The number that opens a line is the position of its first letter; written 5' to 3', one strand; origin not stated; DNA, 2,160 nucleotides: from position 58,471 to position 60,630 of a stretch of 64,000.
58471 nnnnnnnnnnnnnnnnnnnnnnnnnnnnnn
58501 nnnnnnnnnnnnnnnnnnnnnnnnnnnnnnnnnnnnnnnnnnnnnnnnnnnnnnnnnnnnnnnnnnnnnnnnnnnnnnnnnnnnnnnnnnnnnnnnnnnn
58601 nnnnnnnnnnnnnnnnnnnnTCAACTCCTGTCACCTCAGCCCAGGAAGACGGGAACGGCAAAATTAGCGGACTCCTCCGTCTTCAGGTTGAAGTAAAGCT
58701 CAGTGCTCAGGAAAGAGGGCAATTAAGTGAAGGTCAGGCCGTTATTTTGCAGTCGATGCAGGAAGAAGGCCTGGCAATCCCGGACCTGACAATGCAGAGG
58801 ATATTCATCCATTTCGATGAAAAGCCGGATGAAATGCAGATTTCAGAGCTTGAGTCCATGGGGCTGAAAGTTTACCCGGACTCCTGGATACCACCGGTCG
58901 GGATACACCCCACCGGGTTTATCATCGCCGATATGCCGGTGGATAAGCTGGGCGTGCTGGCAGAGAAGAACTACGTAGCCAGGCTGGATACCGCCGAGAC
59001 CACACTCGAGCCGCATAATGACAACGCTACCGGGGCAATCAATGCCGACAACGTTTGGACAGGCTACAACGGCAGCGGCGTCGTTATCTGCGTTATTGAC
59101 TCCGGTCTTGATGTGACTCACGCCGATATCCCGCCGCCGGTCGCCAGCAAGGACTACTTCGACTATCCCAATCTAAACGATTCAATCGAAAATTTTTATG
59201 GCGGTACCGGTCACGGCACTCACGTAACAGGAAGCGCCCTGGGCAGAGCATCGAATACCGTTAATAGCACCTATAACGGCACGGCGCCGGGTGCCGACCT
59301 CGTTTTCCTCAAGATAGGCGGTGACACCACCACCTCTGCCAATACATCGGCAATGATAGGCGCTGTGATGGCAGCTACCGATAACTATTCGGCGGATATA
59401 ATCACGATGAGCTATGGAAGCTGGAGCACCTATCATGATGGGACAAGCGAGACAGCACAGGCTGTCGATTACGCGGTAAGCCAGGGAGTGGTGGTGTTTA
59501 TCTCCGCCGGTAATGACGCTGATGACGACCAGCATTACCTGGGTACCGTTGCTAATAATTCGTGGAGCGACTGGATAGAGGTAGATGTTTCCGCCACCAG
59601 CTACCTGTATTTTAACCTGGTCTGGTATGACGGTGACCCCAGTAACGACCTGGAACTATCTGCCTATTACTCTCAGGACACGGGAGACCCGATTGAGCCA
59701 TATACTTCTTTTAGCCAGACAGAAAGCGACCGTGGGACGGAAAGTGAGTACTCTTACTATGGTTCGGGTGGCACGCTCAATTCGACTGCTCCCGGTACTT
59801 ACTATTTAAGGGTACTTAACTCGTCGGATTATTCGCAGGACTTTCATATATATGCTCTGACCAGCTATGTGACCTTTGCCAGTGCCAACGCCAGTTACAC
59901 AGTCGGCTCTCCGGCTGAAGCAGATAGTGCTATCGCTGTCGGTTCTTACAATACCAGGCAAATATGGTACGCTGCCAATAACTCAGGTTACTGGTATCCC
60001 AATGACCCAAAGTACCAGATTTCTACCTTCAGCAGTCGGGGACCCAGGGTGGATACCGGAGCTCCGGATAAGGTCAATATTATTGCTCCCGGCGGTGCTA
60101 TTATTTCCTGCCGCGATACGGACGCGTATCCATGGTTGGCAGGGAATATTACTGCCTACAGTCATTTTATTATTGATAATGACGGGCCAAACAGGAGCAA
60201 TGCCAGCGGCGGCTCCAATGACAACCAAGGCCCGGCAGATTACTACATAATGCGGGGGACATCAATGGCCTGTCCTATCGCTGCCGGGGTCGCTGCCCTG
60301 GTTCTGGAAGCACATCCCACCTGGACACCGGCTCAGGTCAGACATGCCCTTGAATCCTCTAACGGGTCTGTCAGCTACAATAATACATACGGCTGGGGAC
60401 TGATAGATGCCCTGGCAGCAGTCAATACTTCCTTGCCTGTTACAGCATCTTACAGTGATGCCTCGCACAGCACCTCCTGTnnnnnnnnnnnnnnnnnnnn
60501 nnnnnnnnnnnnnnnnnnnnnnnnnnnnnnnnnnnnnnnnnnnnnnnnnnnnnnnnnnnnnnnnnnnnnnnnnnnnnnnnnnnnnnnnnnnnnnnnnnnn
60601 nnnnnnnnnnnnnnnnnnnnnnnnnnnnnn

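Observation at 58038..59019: Stand-alone lipoprotein copy of the subtilase propeptide encoded directly upstream of the protease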

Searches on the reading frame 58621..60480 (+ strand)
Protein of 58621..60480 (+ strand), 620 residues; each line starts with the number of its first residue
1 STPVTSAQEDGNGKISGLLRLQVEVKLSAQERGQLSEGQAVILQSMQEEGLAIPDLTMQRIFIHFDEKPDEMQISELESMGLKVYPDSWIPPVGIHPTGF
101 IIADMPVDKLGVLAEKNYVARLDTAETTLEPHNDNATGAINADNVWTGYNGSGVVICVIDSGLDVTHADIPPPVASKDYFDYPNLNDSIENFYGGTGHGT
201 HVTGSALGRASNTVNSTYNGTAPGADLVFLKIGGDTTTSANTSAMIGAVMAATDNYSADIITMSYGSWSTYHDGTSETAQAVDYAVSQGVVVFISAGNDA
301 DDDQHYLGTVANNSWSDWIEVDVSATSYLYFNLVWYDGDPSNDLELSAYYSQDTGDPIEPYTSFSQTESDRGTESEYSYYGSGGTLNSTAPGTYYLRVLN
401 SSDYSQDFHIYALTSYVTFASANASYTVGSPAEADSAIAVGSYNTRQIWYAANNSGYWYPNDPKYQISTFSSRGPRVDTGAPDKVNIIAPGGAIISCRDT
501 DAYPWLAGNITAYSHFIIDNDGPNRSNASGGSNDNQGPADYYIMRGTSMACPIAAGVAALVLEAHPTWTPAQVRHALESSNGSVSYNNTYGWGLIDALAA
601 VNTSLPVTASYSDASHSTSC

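Call 60: predict_structure(alignment_id=A2)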
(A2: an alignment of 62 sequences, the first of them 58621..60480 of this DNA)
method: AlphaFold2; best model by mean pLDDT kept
length: 620 residues; sequences in the alignment: 62
mean_pLDDT: 80.7   pTM: 0.87
mean pLDDT of the five models: 80.7, 79.3, 78.5, 66.6, 64.7
residues with pLDDT >= 90: 249; 70-90: 243; 50-70: 69; < 50: 59
segments of 3 or more residues with pLDDT < 50: 1-11, 37-42, 44-52, 133-147, 527-530, 608-620
pLDDT, mean of each block of 10 residues (from residue 1): 27 80 83 56 47 73 97 98 96 93 97 96 86 40 50 96 90 95 91 78 88 69 94 82 94 97 88 92 96 79 87 95 87 83 89 75 74 88 68 94 92 88 80 90 81 79 80 79 82 82 75 77 52 62 83 93 93 88 70 84 63 40
secondary structure, 60 per line:
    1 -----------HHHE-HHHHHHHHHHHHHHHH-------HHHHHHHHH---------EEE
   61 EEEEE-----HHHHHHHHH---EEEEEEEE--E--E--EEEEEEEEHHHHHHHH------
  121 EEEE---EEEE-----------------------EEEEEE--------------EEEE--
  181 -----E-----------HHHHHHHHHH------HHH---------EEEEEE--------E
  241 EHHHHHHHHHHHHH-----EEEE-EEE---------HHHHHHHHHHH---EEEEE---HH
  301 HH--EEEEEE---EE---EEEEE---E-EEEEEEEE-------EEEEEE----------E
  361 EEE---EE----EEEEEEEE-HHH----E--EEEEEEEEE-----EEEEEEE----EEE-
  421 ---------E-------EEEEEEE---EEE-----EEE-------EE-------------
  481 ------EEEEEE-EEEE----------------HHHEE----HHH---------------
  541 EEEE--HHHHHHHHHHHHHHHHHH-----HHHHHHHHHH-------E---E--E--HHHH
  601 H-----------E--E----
elements in order: H17-32 H40-48 E58-65 H71-79 E83-90 E99-106 H107-114 E121-124 E128-131 E155-160 E175-178 H198-207 E226-231 H242-254 E260-263 E265-267 H277-287 E291-295 H299-302 E305-310 E319-323 E329-336 E344-349 E360-363 E373-380 E392-400 E406-412 E417-419 E438-444 E448-450 E456-458 E487-492 E494-497 E541-544 H547-564 H570-579 H597-601

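Call 63: fold_search(model_id=the predicted structure, library=pdb)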
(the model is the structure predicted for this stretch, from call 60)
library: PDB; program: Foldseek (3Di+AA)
matches with E <= 10: 1324; with E <= 0.001: 314
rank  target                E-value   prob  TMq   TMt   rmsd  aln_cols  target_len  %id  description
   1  9pr8_A                4.4e-24  1.00  0.59  0.69   6.2       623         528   17  Crystal Structure of the Clostridiodes difficile CspC-CspA heterodimer. (released 2026-01-21)
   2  3afg_A                5.3e-24  1.00  0.53  0.64   6.7       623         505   22  Crystal structure of ProN-Tk-SP from Thermococcus kodakaraensis (released 2010-08-04)
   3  3afg_B                7.6e-24  1.00  0.50  0.60   5.0       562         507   23  Crystal structure of ProN-Tk-SP from Thermococcus kodakaraensis (released 2010-08-04)
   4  9pr9_C                1.9e-23  1.00  0.57  0.64   6.8       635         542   16  Crystal structure of the Clostridiodes difficile CspA homodimer (released 2026-01-21)
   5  9pr9_A                2.5e-23  1.00  0.57  0.64   7.4       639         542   16  Crystal structure of the Clostridiodes difficile CspA homodimer (released 2026-01-21)
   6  9pr8_B                3.6e-23  1.00  0.59  0.68   5.8       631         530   16  Crystal Structure of the Clostridiodes difficile CspC-CspA heterodimer. (released 2026-01-21)
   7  9pr9_D                4.3e-23  1.00  0.56  0.68   6.6       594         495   18  Crystal structure of the Clostridiodes difficile CspA homodimer (released 2026-01-21)
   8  9pr8_D                9.9e-23  1.00  0.57  0.64   7.3       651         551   17  Crystal Structure of the Clostridiodes difficile CspC-CspA heterodimer. (released 2026-01-21)
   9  4i0w_B                1.4e-22  1.00  0.53  0.69   6.2       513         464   18  Structure of the Clostridium Perfringens CspB protease (released 2013-04-03)
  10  9pr8_C                2.8e-22  1.00  0.59  0.65   7.2       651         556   18  Crystal Structure of the Clostridiodes difficile CspC-CspA heterodimer. (released 2026-01-21)
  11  4i0w_D                4.2e-22  1.00  0.53  0.68   6.0       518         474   18  Structure of the Clostridium Perfringens CspB protease (released 2013-04-03)
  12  6mw4                  5.6e-22  1.00  0.59  0.66   6.4       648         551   17  Structure of pseudoprotease CspC from Clostridioides difficile (released 2019-06-26)
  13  3whi_B                1.1e-21  1.00  0.45  0.76   7.0       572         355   20  Crystal structure of unautoprocessed form of IS1-inserted Pro-subtilisin E (released 2013-12-25)
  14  9pr9_B                2.4e-21  1.00  0.55  0.67   6.5       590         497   17  Crystal structure of the Clostridiodes difficile CspA homodimer (released 2026-01-21)
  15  3whi_A                1.1e-20  1.00  0.46  0.78   6.3       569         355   21  Crystal structure of unautoprocessed form of IS1-inserted Pro-subtilisin E (released 2013-12-25)
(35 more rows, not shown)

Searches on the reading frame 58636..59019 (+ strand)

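Call 38: search_protein_families(library=pfam, proteins=[window:58636-59019:+], max_evalue=10)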
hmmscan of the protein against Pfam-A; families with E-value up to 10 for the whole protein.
window:58636-59019:+ (128 aa): 2 families
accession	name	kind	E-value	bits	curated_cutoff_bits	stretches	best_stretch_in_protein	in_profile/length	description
PF13101.12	DUF3945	-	0.0025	17.9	21.9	1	19-44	23-48/50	Protein of unknown function (DUF3945)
PF13437.12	HlyD_3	-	0.042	15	22.2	1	15-62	35-82/106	HlyD family secretion protein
